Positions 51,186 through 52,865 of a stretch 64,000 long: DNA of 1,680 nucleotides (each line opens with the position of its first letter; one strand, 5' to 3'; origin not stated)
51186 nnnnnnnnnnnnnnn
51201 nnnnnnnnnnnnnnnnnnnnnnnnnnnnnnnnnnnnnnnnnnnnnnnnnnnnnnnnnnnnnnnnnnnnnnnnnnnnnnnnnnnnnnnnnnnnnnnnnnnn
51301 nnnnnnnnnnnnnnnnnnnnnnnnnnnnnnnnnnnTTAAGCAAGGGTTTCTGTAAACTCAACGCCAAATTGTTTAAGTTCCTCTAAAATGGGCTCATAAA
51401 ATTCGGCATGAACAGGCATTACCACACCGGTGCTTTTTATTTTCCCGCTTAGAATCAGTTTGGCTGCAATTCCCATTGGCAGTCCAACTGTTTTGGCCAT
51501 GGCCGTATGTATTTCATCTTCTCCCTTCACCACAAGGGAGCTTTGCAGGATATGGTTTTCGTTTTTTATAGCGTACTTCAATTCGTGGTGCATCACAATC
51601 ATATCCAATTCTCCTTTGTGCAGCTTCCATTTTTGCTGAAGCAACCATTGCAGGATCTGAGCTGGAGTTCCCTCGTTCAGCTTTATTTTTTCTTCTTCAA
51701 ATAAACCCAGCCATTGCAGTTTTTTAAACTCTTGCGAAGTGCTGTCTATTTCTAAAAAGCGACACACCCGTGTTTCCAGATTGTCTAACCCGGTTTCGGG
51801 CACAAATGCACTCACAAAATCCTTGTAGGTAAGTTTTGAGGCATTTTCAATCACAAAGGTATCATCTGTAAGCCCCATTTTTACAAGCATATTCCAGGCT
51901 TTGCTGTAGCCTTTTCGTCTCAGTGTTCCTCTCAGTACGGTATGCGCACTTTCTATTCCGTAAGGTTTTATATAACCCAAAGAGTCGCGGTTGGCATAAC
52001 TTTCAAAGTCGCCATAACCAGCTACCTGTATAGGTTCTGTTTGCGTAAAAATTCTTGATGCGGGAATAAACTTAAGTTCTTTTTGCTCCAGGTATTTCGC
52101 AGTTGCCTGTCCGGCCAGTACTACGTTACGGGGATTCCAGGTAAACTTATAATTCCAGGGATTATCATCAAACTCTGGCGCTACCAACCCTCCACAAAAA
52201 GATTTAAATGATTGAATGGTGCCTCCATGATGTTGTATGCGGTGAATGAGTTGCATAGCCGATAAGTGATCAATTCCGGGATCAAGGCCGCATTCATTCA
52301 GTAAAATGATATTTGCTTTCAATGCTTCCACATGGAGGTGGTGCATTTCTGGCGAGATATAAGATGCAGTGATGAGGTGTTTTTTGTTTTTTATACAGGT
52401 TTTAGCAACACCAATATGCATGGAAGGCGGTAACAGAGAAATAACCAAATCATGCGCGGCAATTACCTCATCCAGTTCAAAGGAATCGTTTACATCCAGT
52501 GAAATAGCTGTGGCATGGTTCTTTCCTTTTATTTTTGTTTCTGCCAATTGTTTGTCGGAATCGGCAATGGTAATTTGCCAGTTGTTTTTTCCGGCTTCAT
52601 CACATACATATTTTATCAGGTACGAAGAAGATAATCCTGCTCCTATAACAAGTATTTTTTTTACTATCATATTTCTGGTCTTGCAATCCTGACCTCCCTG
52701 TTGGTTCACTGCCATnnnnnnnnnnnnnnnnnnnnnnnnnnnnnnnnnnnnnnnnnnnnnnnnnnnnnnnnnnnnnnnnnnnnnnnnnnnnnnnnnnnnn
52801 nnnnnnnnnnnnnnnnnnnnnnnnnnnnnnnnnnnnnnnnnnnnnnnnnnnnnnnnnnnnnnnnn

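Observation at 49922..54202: Paralogous pair of large polytopic membrane proteins bracketing a saccharopine-dehydrogenase-family enzyme, on one strand and translationally coupled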

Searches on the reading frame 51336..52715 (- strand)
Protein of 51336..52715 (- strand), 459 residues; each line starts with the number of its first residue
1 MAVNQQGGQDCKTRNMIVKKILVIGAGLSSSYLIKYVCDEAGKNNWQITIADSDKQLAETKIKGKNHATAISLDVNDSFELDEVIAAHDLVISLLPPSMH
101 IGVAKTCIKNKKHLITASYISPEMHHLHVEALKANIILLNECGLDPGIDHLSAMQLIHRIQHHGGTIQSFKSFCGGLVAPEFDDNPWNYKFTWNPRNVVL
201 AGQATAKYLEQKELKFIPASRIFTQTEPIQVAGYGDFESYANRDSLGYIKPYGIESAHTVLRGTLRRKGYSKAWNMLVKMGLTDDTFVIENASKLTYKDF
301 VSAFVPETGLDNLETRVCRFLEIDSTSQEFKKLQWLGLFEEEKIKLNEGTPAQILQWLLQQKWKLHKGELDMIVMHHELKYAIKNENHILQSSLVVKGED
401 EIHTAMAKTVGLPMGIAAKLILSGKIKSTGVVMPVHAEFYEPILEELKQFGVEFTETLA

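Call 4: search_protein_families(library=pfam, proteins=[window:51336-52715:-], max_evalue=0.1)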
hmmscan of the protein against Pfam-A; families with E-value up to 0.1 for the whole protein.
window:51336-52715:- (459 aa): 3 families
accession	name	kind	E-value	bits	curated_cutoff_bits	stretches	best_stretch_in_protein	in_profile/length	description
PF16653.10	Sacchrp_dh_C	-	5.2e-77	260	31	1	143-451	1-264/265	Saccharopine dehydrogenase C-terminal domain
PF03435.24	Sacchrp_dh_NADP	-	1.6e-17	64.4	25.1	1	21-137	1-127/129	Saccharopine dehydrogenase NADP binding domain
PF01408.29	GFO_IDH_MocA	-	0.0056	17.8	24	1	20-115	2-90/120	Oxidoreductase family, NAD-binding Rossmann fold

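Call 5: search_protein_families(library=ncbifam, proteins=[window:51336-52715:-], max_evalue=0.1)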
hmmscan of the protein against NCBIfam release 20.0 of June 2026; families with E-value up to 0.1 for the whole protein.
window:51336-52715:- (459 aa): 3 families
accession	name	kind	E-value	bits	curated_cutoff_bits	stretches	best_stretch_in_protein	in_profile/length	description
NF007039.0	PRK09496.3-2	equivalog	0.00078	18.4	293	1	14-94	224-301/446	Trk system potassium transporter TrkA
NF007033.0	PRK09496.1-5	equivalog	0.045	12.8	338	0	14-94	221-298/449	Trk system potassium transporter TrkA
NF002268.0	PRK01198.1-4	equivalog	0.083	12.1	381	0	248-313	98-163/346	V-type ATP synthase subunit C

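Call 7: search_solved_structures(query=window:51336-52715:-, max_evalue=0.001)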
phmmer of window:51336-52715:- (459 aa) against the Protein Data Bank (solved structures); distinct sequences matched with E-value up to 0.001: 5.
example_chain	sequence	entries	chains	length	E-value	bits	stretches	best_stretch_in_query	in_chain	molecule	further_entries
1e5l_A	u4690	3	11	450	6.8e-77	262.3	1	17-456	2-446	SACCHAROPINE REDUCTASE | Saccharopine dehydrogenase [NADP(+), L-glutamate-forming]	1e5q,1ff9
5l78_A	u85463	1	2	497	4.4e-76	259.6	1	19-455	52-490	Alpha-aminoadipic semialdehyde synthase, mitochondrial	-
5l76_A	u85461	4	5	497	6.1e-76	259.2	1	19-455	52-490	Alpha-aminoadipic semialdehyde synthase, mitochondrial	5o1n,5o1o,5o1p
2axq_A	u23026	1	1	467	1.5e-72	248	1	19-455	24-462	Saccharopine dehydrogenase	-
3abi_A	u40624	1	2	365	6.5e-12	48.1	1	20-229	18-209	Putative uncharacterized protein PH1688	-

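Call 19: find_related_loci(query=window:51336-52670:-, collection=genome_contigs, flank=6000)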
Query window:51336-52670:- (444 aa) in genome_contigs; peptide patterns used: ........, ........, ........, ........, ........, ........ (x = any residue, [..] = any of these).
600 stretches matched a pattern (row limit reached: there are more); 575 encode a relative of the query (tblastn E <= 1e-3); the best 80 are kept; 80 distinct loci.
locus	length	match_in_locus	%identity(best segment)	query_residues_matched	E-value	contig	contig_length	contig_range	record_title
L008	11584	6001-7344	69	1-443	0e+0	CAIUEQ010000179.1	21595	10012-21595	MAG: uncultured Bacteroidetes bacterium isolate Ki3-D2_bin-0761 genome assembly, contig: bin-0761:179/389, whole genome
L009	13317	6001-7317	68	3-441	0e+0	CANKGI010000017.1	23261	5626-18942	MAG: Bacteroidetes bacterium isolate RH-9nov16-162 genome assembly, contig: RH-9nov16-C4008, whole genome shotgun sequen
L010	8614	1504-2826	64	1-441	0e+0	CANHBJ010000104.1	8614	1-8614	MAG: Bacteroidetes bacterium isolate RE-16jun15-135 genome assembly, contig: RE-16jun15-C8360, whole genome shotgun sequ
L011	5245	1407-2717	63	3-439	0e+0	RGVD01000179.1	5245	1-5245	MAG: Bacteroidetes bacterium isolate WB9_2_304 contig_100_178, whole genome shotgun sequence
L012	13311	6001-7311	62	3-439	0e+0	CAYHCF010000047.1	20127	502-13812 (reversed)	MAG TPA_asm: uncultured Chitinophaga sp. isolate ERP119702_co1_220 genome assembly, contig: NODE_2932_length_20127_cov_1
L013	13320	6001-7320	63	2-441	0e+0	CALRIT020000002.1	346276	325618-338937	MAG: Vulcanococcus limneticus LL isolate JJ-10NR-37-1-mx-bin484 genome assembly, contig: JJ-MOC8C2-252-C5, whole genome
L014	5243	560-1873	61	3-440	0e+0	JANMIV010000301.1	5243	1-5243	MAG: Bacteroidota bacterium isolate OTE_70_concoct_158_sub OTE_70_k141_3859727, whole genome shotgun sequence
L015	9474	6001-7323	60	1-441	0e+0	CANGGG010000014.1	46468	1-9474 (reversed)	MAG: Bacteroidetes bacterium isolate Jr-23apr18-60 genome assembly, contig: Jr-23apr18-C283, whole genome shotgun sequen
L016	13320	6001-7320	60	3-442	0e+0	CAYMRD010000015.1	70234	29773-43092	MAG TPA_asm: uncultured Bifidobacteriaceae bacterium isolate SRP344714_co2_468 genome assembly, contig: NODE_846_length_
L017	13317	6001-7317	61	1-439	0e+0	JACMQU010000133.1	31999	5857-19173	MAG: Bacteroidia bacterium isolate LF-bin-458 FL-bin-458-contig-k141_2014723, whole genome shotgun sequence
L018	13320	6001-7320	59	1-443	1e-180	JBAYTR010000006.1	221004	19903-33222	MAG: Bacteroidia bacterium isolate SO_2016_LW3_13 scaffold00067_LW162_2016, whole genome shotgun sequence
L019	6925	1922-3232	60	3-439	0e+0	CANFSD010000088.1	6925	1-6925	MAG: Bacteroidetes bacterium isolate Jr-16oct17-39 genome assembly, contig: Jr-16oct17-C20873, whole genome shotgun sequ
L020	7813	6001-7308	61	6-441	2e-179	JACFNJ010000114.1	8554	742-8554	MAG: Bacteroidia bacterium isolate BROCD021 NODE_4625_length_8554_cov_4.844570, whole genome shotgun sequence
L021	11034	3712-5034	57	1-442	2e-172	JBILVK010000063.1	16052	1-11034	MAG: Bacteroidia bacterium isolate ME2018-08-14_3300043803_group8_bin7 Rohwer_bin1044_scaffold_4987_c1, whole genome sho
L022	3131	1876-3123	60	1-416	0e+0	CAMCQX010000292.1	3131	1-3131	MAG: Chitinophaga pinensis isolate ZE-03apr19-315 genome assembly, contig: ZE-03apr19-C102996, whole genome shotgun sequ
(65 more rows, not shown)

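Call 25: search_protein_families(library=pfam, proteins=[L016:3214-3888:-, L016:3892-4431:-, L016:4495-5163:-, L016:5191-5829:+, L016:7283-8842:+, L016:8829-9569:-, L016:9596-10291:-, L016:10303-10707:-, L016:11054-11857:-], max_evalue=0.001)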
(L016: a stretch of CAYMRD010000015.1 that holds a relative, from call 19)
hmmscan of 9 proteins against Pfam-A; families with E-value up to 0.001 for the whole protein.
L016:3214-3888:- (224 aa): 1 family
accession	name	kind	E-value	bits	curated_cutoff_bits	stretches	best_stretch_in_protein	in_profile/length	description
PF01746.26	tRNA_m1G_MT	-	6.2e-60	202.7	27.3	1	22-220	1-195/195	tRNA (Guanine-1)-methyltransferase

L016:3892-4431:- (179 aa): 2 families
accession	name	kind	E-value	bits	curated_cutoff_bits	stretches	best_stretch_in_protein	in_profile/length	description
PF24986.1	PRC_RimM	-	1.7e-13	50.4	27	1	110-176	2-69/69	RimM PRC barrel domain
PF01782.24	RimM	-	5e-09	36.7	23.5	1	22-98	2-82/84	RimM N-terminal domain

L016:4495-5163:- (222 aa): 1 family
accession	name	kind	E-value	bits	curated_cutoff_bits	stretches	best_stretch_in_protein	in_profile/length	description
PF00886.24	Ribosomal_S16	-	9.2e-26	90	27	1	43-101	1-62/62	Ribosomal protein S16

L016:5191-5829:+ (212 aa): 0 families

L016:7283-8842:+ (519 aa): 0 families

L016:8829-9569:- (246 aa): 9 families
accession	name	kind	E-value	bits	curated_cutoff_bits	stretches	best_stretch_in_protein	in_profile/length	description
PF05175.20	MTS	-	3.4e-12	46.8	23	1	25-121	21-113/170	Methyltransferase small domain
PF06325.19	PrmA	-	2.3e-08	34.3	22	1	30-113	155-233/296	Ribosomal protein L11 methyltransferase (PrmA)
PF13489.12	Methyltransf_23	-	1.3e-05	25.4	27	1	34-113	20-88/164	Methyltransferase domain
PF13649.12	Methyltransf_25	-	1.6e-05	25.9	27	1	40-114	1-73/97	Methyltransferase domain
PF08242.18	Methyltransf_12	-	7.5e-05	23.8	30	1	41-113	1-72/98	Methyltransferase domain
PF07669.17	Eco57I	-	0.00011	22.7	25.3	1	87-164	56-136/171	Eco57I restriction-modification methylase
PF13847.12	Methyltransf_31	-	0.00049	20.2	27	1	38-170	5-119/145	Methyltransferase domain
PF03602.21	Cons_hypoth95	-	0.00059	20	24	1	36-131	41-139/182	Conserved hypothetical protein 95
PF01170.24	UPF0020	-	0.00081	19.6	22.3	0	54-117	70-132/197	RMKL-like, methyltransferase domain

L016:9596-10291:- (231 aa): 7 families
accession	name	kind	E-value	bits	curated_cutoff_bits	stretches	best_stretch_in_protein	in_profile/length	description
PF00005.33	ABC_tran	-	4.5e-35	121.7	25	1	26-174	1-136/137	ABC transporter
PF13304.12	AAA_21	-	1.8e-08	35.3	27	1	114-204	176-298/304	AAA domain, putative AbiEii toxin, Type IV TA system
PF02463.25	SMC_N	-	1.7e-07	31.3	40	1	38-219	26-212/220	RecF/RecN/SMC N terminal domain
PF13166.12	AAA_13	-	0.00019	20.7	36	0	162-214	524-579/713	AAA domain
PF13555.12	AAA_29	-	0.00034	20.7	27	1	28-53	14-39/61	P-loop containing region of AAA domain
PF20720.3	nSTAND3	-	0.00042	20.5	27.2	0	36-56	17-37/155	Novel STAND NTPase 3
PF03193.22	RsgA_GTPase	-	0.00095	19.5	30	0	36-56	106-126/174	RsgA GTPase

L016:10303-10707:- (134 aa): 1 family
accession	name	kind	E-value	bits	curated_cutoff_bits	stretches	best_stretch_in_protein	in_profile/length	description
PF05635.17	23S_rRNA_IVP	-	1.2e-30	106.3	33.8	1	8-111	1-104/106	23S rRNA-intervening sequence protein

L016:11054-11857:- (267 aa): 1 family
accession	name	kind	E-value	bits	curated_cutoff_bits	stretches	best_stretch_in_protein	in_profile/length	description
PF01553.26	Acyltransferase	-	1.6e-22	80.2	23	1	81-207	4-131/132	Acyltransferase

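Call 47: search_protein_families(library=pfam, proteins=[L021:993-2531:+, L021:2521-3711:+, L008:7411-9027:-, L017:7358-8749:-, L009:7472-8215:-, L012:7326-8057:-, L018:7328-8278:-, L015:7393-8511:+, L012:8125-10152:+], max_evalue=0.0001)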
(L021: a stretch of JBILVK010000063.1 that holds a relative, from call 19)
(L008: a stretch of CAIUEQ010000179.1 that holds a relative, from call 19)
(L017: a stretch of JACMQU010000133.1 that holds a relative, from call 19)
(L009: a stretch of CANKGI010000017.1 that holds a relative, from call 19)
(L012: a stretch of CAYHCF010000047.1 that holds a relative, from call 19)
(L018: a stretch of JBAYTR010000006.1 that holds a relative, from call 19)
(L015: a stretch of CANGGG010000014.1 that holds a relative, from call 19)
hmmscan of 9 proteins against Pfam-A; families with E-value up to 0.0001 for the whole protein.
L021:993-2531:+ (512 aa): 3 families
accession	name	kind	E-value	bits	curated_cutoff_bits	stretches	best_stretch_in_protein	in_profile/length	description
PF03321.19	GH3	-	4.7e-66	223.5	23.6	1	17-269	3-303/304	GH3 family N-terminal domain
PF23572.1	GH3_C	-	5e-27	95.4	23.6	1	380-492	1-118/119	GH3 family C-terminal domain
PF23571.1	GH3_M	-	7.2e-19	68.1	23.6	1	296-365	2-75/75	GH3 family central domain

L021:2521-3711:+ (396 aa): 2 families
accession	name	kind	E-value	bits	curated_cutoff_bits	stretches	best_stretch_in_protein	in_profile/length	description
PF01464.25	SLT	-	2.1e-18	66.4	21.3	1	110-209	8-109/117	Transglycosylase SLT domain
PF01476.26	LysM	-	5.3e-09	36.3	20.9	1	347-389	1-42/43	LysM domain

L008:7411-9027:- (538 aa): 1 family
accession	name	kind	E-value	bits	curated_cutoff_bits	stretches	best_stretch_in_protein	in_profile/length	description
PF13585.12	CHU_C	-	3e-13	50.1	27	1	452-525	3-75/86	CHU_C Type IX secretion signal domain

L017:7358-8749:- (463 aa): 2 families
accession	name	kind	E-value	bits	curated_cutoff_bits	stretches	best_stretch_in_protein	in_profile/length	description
PF00581.25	Rhodanese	-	6.1e-30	104.1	22.2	2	365-451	6-101/102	Rhodanese-like domain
PF00753.33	Lactamase_B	-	1e-16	61.9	22.7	1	11-179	4-196/196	Metallo-beta-lactamase superfamily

L009:7472-8215:- (247 aa): 6 families
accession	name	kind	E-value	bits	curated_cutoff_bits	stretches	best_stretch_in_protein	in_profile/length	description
PF05175.20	MTS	-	2.3e-13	50.6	23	1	32-140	21-128/170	Methyltransferase small domain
PF13649.12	Methyltransf_25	-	3e-09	37.9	27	1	47-123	1-78/97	Methyltransferase domain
PF06325.19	PrmA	-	1.6e-07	31.6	22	1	43-118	161-233/296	Ribosomal protein L11 methyltransferase (PrmA)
PF07669.17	Eco57I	-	7.3e-06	26.6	25.3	1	73-169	33-136/171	Eco57I restriction-modification methylase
PF13847.12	Methyltransf_31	-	1.1e-05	25.6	27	1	43-164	3-108/145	Methyltransferase domain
PF08241.18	Methyltransf_11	-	8e-05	23.6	21.2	0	48-117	1-66/95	Methyltransferase domain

L012:7326-8057:- (243 aa): 15 families
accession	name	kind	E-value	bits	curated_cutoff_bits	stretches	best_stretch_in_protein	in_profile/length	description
PF05175.20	MTS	-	3.3e-15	56.6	23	1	37-118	30-109/170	Methyltransferase small domain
PF13649.12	Methyltransf_25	-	2.1e-10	41.6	27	1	42-114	1-71/97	Methyltransferase domain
PF06325.19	PrmA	-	5.4e-10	39.7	22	1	29-114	152-233/296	Ribosomal protein L11 methyltransferase (PrmA)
PF13847.12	Methyltransf_31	-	1.6e-08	34.8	27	1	40-165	5-113/145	Methyltransferase domain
PF08241.18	Methyltransf_11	-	5.4e-08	33.8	21.2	1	43-114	1-67/95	Methyltransferase domain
PF07669.17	Eco57I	-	1.6e-07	32.1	25.3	1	76-166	49-137/171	Eco57I restriction-modification methylase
PF08242.18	Methyltransf_12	-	3.1e-07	31.5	30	1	43-114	1-72/98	Methyltransferase domain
PF01170.24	UPF0020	-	4.8e-07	30.1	22.3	1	57-117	72-131/197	RMKL-like, methyltransferase domain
PF13489.12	Methyltransf_23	-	2.1e-06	28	27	1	34-114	18-88/164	Methyltransferase domain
PF03602.21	Cons_hypoth95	-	2.9e-06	27.5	24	1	40-120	43-126/182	Conserved hypothetical protein 95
PF01596.23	Methyltransf_3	-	5.4e-06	26.3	22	1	8-112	14-125/204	O-methyltransferase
PF00398.26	RrnaAD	-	1.4e-05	24.8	24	1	38-117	30-109/263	Ribosomal RNA adenine dimethylase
PF02384.22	N6_Mtase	-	1.7e-05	24.8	20.4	1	35-165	42-185/311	N-6 DNA Methylase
PF05971.18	Methyltransf_10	-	2.6e-05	24.2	23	1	37-140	101-212/299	RNA methyltransferase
PF02475.24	TRM5-TYW2_MTfase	-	9.1e-05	22.9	28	0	35-125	33-120/164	TRM5/TYW2 methyltransferase domain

L018:7328-8278:- (316 aa): 1 family
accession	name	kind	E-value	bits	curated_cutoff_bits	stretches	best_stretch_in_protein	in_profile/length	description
PF01544.23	CorA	-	1e-55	189.6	27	1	27-312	2-292/292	CorA-like Mg2+ transporter protein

L015:7393-8511:+ (372 aa): 0 families

L012:8125-10152:+ (675 aa): 2 families
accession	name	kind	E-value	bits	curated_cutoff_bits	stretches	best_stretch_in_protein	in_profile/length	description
PF03190.21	Thioredox_DsbH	-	3.5e-65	219.3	27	1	8-161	1-160/163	Protein of unknown function, DUF255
PF13899.12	Thioredoxin_7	-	2.2e-10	40.9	27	1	28-115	1-80/83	Thioredoxin-like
